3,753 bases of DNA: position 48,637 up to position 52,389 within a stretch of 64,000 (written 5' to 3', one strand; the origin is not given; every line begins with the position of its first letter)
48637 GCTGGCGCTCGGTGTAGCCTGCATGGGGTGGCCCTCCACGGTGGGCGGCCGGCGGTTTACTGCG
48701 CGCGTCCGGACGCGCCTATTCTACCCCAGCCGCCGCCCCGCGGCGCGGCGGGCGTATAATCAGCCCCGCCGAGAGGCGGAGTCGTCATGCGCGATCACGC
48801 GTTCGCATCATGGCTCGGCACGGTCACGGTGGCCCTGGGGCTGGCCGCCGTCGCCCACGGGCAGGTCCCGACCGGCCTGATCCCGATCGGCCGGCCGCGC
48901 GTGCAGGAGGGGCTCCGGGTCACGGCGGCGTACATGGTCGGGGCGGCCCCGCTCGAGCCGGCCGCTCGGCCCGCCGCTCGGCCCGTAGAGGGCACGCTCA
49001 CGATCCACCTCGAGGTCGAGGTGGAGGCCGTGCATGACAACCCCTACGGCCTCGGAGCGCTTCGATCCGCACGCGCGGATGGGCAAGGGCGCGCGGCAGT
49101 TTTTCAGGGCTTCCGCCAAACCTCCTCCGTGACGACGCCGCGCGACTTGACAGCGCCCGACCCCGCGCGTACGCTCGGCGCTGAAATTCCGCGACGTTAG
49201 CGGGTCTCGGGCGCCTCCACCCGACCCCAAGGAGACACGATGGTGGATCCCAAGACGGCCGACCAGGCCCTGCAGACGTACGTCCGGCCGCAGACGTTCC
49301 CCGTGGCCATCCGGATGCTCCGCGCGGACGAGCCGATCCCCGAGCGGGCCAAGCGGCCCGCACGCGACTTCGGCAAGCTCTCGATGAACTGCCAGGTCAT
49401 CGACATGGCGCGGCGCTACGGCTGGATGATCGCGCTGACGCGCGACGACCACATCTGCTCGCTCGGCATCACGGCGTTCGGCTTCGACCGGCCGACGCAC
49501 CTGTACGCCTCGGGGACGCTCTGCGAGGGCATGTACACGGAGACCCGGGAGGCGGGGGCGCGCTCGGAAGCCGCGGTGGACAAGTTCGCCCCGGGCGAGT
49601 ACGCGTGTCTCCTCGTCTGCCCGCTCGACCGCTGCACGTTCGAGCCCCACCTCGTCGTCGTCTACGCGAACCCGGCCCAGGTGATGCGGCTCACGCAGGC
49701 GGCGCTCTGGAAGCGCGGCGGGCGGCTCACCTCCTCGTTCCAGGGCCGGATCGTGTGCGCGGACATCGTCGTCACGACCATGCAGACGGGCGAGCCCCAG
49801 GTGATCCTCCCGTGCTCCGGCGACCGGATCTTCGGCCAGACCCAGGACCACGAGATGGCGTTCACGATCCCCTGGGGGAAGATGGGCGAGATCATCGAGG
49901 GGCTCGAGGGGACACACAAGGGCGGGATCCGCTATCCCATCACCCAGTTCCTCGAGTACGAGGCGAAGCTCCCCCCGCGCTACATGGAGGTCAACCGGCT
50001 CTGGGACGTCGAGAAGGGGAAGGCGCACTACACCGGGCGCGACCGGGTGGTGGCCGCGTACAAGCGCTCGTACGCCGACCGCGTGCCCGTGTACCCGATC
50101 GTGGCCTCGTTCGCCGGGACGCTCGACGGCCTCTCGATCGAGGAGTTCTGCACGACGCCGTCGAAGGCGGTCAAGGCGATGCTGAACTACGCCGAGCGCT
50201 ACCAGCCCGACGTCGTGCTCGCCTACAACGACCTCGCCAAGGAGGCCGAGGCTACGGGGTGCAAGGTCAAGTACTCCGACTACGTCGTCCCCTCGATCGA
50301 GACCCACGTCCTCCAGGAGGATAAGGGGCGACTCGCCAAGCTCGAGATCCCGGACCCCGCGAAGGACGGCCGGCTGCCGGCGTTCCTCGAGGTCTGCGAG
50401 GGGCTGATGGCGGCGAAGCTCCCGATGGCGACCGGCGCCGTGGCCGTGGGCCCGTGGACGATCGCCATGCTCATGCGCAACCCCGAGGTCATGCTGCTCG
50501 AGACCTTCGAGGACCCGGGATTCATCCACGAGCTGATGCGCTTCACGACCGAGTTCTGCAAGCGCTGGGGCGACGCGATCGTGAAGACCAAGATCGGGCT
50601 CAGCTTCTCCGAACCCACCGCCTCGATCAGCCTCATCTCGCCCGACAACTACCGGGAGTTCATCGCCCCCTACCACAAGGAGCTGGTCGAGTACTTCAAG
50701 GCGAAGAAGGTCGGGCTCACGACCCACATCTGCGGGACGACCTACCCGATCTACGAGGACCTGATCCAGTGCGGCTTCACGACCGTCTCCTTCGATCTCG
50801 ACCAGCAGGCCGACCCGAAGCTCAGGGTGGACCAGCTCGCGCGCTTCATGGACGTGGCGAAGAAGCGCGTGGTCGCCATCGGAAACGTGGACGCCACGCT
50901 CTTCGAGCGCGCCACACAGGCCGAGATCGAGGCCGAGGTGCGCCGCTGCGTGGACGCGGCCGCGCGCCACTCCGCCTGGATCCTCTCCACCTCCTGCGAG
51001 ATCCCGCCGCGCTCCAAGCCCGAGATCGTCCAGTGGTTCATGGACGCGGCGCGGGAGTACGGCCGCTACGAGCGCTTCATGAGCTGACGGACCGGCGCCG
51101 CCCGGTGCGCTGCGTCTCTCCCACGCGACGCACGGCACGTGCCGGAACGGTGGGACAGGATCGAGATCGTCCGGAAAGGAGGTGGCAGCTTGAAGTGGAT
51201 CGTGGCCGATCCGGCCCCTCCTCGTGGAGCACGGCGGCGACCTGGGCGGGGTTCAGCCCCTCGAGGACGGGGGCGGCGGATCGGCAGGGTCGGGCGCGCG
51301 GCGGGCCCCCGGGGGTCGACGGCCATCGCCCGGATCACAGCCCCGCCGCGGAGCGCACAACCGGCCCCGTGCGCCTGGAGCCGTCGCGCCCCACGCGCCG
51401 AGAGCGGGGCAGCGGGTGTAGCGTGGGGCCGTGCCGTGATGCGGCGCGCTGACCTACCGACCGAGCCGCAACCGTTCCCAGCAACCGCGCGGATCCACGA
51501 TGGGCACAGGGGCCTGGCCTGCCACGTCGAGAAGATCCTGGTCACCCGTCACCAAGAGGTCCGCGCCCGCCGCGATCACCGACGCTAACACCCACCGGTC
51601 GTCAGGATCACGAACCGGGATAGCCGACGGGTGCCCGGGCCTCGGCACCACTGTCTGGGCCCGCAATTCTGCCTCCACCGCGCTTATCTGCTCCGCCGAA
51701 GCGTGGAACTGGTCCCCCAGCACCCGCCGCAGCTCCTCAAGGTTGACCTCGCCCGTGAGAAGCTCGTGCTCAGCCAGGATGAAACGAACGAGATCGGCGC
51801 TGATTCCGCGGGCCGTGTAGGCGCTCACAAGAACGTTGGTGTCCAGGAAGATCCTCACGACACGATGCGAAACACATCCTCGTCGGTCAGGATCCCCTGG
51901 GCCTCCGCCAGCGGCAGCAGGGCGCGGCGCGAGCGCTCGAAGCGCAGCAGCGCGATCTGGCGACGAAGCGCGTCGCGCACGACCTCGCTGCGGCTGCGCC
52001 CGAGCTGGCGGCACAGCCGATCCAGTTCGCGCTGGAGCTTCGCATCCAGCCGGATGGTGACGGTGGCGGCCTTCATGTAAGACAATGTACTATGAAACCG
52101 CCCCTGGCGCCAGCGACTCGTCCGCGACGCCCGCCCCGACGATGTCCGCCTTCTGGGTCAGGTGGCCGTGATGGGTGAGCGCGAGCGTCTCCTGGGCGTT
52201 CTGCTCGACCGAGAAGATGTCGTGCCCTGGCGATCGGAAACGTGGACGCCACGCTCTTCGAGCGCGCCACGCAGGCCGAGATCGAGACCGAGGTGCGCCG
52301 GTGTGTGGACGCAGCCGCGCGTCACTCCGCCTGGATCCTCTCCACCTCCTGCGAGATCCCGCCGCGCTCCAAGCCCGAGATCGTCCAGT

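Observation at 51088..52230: Second vapBC (RHH antitoxin plus PIN toxin) is the only cargo between repeat copies 1 and 2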

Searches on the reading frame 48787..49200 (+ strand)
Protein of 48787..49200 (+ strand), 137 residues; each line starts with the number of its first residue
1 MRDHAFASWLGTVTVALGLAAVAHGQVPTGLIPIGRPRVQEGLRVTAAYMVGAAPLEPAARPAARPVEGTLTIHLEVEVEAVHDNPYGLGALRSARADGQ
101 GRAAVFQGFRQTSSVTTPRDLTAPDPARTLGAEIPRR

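Call 44: find_encoding_contigs(protein=window:48787-49200:+, flank=10000, max_places=10)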
Protein window:48787-49200:+ (137 aa): 5 contigs read that carry it; 4 places shown.
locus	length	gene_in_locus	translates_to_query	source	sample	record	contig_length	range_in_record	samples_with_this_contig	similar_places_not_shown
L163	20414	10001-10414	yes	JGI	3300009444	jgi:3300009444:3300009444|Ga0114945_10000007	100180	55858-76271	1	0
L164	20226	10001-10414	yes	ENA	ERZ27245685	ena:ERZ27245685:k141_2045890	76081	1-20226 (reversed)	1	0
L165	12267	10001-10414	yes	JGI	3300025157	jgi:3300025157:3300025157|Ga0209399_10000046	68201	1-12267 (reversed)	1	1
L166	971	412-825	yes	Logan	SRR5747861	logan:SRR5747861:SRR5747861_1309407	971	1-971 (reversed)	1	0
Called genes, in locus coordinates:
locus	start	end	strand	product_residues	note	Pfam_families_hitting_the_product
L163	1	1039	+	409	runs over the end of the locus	PF00291:PALP, PF01842:ACT (faint), PF13291:ACT_4 (weak)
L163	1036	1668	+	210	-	PF03737:RraA-like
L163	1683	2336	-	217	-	PF01553:Acyltransferase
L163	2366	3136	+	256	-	PF03009:GDPD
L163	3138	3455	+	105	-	-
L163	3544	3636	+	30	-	-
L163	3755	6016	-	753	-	PF12773:DZR, PF13240:Zn_Ribbon_1 (weak), PF13248:Zn_ribbon_3 (faint), PF00211:Guanylate_cyc, PF13191:AAA_16, PF13401:AAA_22 (faint)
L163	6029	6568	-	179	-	-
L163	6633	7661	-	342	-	PF00480:ROK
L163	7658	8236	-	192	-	PF00578:AhpC-TSA (weak), PF02630:SCO1-SenC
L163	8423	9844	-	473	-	PF01842:ACT (weak), PF13291:ACT_4 (weak), PF00390:malic, PF03949:Malic_M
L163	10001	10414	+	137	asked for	-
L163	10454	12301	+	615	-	PF02596:DUF169, PF01208:URO-D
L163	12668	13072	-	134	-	PF01850:PIN, PF13470:PIN_3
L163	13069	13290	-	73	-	PF01402:RHH_1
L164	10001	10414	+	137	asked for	-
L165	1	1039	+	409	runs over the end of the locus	PF00291:PALP, PF01842:ACT (faint), PF13291:ACT_4 (weak)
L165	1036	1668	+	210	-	PF03737:RraA-like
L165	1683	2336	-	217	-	PF01553:Acyltransferase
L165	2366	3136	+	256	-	PF03009:GDPD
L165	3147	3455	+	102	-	-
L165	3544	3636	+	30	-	-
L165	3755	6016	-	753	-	PF12773:DZR, PF13240:Zn_Ribbon_1 (weak), PF13248:Zn_ribbon_3 (faint), PF00211:Guanylate_cyc, PF13191:AAA_16, PF13401:AAA_22 (faint)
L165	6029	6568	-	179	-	-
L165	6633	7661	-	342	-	PF00480:ROK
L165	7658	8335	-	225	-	PF00578:AhpC-TSA (weak), PF02630:SCO1-SenC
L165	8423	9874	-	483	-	PF01842:ACT (weak), PF13291:ACT_4, PF00390:malic, PF03949:Malic_M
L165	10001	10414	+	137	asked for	-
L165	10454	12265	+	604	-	?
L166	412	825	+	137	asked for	-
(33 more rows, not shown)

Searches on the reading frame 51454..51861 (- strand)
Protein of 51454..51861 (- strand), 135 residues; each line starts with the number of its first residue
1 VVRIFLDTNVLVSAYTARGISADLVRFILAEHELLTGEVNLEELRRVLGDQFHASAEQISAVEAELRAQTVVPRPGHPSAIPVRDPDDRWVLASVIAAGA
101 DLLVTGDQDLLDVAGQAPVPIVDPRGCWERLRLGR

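Call 8: search_protein_families(library=pfam, proteins=[window:51454-51861:-], max_evalue=0.01)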
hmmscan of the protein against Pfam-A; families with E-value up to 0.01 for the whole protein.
window:51454-51861:- (135 aa): 3 families
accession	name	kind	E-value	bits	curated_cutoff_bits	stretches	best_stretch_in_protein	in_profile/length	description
PF13470.12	PIN_3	-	5.1e-13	50.3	27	1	3-108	1-114/115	PIN domain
PF01850.27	PIN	-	2.4e-09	38.2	23.6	1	4-115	1-119/120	PIN domain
PF16289.11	PIN_12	-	0.0028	18.5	32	1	4-57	1-58/172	PIN domain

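Call 23: find_related_loci(query=window:51454-51858:-, collection=metagenome_contigs, flank=6000)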
Query window:51454-51858:- (134 aa) in metagenome_contigs; peptide patterns used: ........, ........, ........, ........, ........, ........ (x = any residue, [..] = any of these).
599 stretches matched a pattern (row limit reached: there are more); 144 encode a relative of the query (tblastn E <= 1e-3); the best 80 are kept; 80 distinct loci.
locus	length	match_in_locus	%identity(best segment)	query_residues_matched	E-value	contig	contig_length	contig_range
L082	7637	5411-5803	81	1-131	2e-66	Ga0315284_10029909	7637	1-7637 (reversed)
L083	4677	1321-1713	78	1-131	3e-66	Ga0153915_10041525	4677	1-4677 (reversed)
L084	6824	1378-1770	78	1-131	3e-66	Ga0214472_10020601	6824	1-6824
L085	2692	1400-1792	81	1-131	9e-67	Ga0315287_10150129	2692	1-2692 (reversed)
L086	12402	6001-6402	74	1-134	3e-65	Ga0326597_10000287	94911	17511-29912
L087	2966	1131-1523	78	3-133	1e-64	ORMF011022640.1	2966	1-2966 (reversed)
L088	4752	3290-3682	76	1-131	1e-64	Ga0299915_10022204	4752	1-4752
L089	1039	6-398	76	1-131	3e-68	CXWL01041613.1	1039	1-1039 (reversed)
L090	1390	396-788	73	1-131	1e-66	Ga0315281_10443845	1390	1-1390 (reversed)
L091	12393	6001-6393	76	1-131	4e-63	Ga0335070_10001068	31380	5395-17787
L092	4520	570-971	73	1-134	8e-63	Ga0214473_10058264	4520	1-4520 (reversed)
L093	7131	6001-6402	72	1-134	3e-62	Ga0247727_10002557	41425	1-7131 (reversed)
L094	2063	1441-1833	74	1-131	7e-63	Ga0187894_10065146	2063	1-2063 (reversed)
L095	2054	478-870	73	1-131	7e-63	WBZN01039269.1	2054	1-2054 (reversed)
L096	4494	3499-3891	75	1-131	8e-62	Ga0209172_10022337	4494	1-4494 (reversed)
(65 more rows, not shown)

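Call 27: find_encoding_contigs(protein=window:51454-51858:-, flank=6000, max_places=8)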
Protein window:51454-51858:- (134 aa): no gene with exactly this product is on record in the collection.

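Call 28: find_encoding_contigs(protein=window:51457-51858:-, flank=6000, max_places=8)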
Protein seq(134 aa) (134 aa): no gene with exactly this product is on record in the collection.

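Call 36: search_protein_families(library=ncbifam, proteins=[window:51454-51861:-], max_evalue=10)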
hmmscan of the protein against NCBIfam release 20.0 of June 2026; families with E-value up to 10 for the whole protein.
window:51454-51861:- (135 aa): 2 families
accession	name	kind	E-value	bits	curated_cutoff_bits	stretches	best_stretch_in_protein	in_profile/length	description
TIGR00305.1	TIGR00305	equivalog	3.2e-10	40.3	29.15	1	3-112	1-114/115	putative toxin-antitoxin system toxin component, PIN family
NF046100.1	RSP_2648_fam_PIN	equivalog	3.9e-05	23.7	170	1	52-106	50-104/177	RSP_2648 family PIN domain-containing protein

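Call 83: search_dna_similar(query=window:51454-51858:-, collection=plasmids, mode=protein, max_rows=12, max_evalue=1e-10)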
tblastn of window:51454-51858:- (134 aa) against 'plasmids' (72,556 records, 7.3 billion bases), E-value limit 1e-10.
Records with a match: 4; places in all: 4; records where one place covers at least 80% of the query: 4.
Best place of each record, by identity: <60% 4.
By first word of the organism name: Salinibacter 3; Rhodothermus 1.
By predicted mobility (MOB-suite, as given by PLSDB): non-mobilizable 4.
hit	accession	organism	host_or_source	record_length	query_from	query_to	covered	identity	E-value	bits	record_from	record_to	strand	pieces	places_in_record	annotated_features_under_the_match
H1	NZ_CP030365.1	Salinibacter ruber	-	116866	1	134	100%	57.0%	2e-33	129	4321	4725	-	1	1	putative toxin-antitoxin system toxin component, PIN family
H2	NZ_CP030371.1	Salinibacter ruber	-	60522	1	133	99%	57.5%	2e-37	141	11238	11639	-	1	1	putative toxin-antitoxin system toxin component, PIN family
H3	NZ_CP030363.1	Salinibacter ruber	-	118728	1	133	99%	57.5%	2e-37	140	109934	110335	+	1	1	putative toxin-antitoxin system toxin component, PIN family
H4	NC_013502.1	Rhodothermus marinus DSM 4252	-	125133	1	130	97%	45.5%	9e-20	91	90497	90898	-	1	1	putative toxin-antitoxin system toxin component, PIN family | ribbon-helix-helix protein, CopG family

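Call 84: search_dna_similar(query=window:51454-51858:-, collection=phages, mode=protein, max_rows=8, max_evalue=1e-10)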
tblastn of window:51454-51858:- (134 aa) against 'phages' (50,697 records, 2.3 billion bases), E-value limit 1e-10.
No match.

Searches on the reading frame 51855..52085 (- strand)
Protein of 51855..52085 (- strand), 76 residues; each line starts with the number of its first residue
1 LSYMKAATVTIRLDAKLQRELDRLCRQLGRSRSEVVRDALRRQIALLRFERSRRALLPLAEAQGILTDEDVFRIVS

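Call 8: search_protein_families(library=pfam, proteins=[window:51855-52085:-], max_evalue=0.01)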
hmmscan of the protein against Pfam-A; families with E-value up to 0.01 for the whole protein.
window:51855-52085:- (76 aa): 1 family
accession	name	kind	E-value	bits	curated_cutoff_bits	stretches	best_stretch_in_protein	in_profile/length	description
PF01402.27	RHH_1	-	1.9e-11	43.9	20.5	1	9-45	2-38/39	Ribbon-helix-helix protein, copG family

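Call 36: search_protein_families(library=ncbifam, proteins=[window:51855-52085:-], max_evalue=10)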
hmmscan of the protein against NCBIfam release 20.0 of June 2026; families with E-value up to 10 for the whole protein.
window:51855-52085:- (76 aa): 14 families
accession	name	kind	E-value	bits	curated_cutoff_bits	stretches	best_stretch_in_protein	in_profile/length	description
NF053762.1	aCcr1_fam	equivalog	3.8e-09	36.3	60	1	9-43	3-37/38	aCcr1 family cell cycle regulator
NF041551.1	YlcI_YnfO_N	subfamily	2.1e-07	30.8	30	1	5-45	1-40/42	YlcI/YnfO family protein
NF002815.0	PRK02967.1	equivalog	2e-05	24.7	83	1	9-50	4-46/139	nickel-responsive transcriptional regulator NikR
NF048017.1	antitoxin_RelB_like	equivalog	2.2e-05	24.6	50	1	12-45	1-34/70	type II toxin-antitoxin system RelB family antitoxin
NF003381.0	PRK04460.1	equivalog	0.0021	18.1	105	1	7-52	5-51/139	nickel-responsive transcriptional regulator NikR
TIGR02793.1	nikR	equivalog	0.0026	18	175.45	1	9-45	3-40/129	nickel-responsive transcriptional regulator NikR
TIGR02384.1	RelB_DinJ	subfamily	0.0071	16.5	45.65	1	4-44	1-41/85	type II toxin-antitoxin system RelB/DinJ family antitoxin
NF008412.0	PRK11235.1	equivalog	0.012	15.8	96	1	7-41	2-36/80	type II toxin-antitoxin system RelB/DinJ family antitoxin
NF002169.0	PRK01002.1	subfamily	0.015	15.2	111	1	8-45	6-44/141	nickel responsive regulator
NF050181.1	TA_anti_VapB_Myco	equivalog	0.016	15.7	60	1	15-73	11-69/72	type II toxin-antitoxin system VapB family antitoxin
NF008671.0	PRK11675.1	equivalog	0.017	15.5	62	1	8-47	52-91/95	LexA regulated protein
NF041200.1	mob_BfmA_Nterm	domain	0.02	15.1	24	1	9-40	2-33/81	BfmA/BtgA family mobilization protein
NF001884.0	PRK00630.1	subfamily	0.03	14.4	119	1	10-45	14-50/148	nickel responsive regulator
NF047399.1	BrnA_antitoxin_add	equivalog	0.071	13.3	60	1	6-42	32-68/70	type II toxin-antitoxin system BrnA family antitoxin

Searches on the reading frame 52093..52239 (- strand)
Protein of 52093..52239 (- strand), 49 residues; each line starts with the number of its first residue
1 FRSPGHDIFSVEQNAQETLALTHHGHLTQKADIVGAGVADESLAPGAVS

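Call 35: find_homologous_proteins(query=window:52093-52239:-, max_evalue=1)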
Query seq(49 aa): no candidate shares three 5-residue words with the query. No homologue found.

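Call 36: search_protein_families(library=ncbifam, proteins=[window:52093-52227:-], max_evalue=10)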
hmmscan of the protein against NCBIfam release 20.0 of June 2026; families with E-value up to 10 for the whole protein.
seq(45 aa): 1 family
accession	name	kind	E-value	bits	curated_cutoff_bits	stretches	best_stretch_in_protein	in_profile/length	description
NF008626.0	PRK11614.1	equivalog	0.013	15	441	1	1-44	187-230/237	high-affinity branched-chain amino acid ABC transporter ATP-binding protein LivF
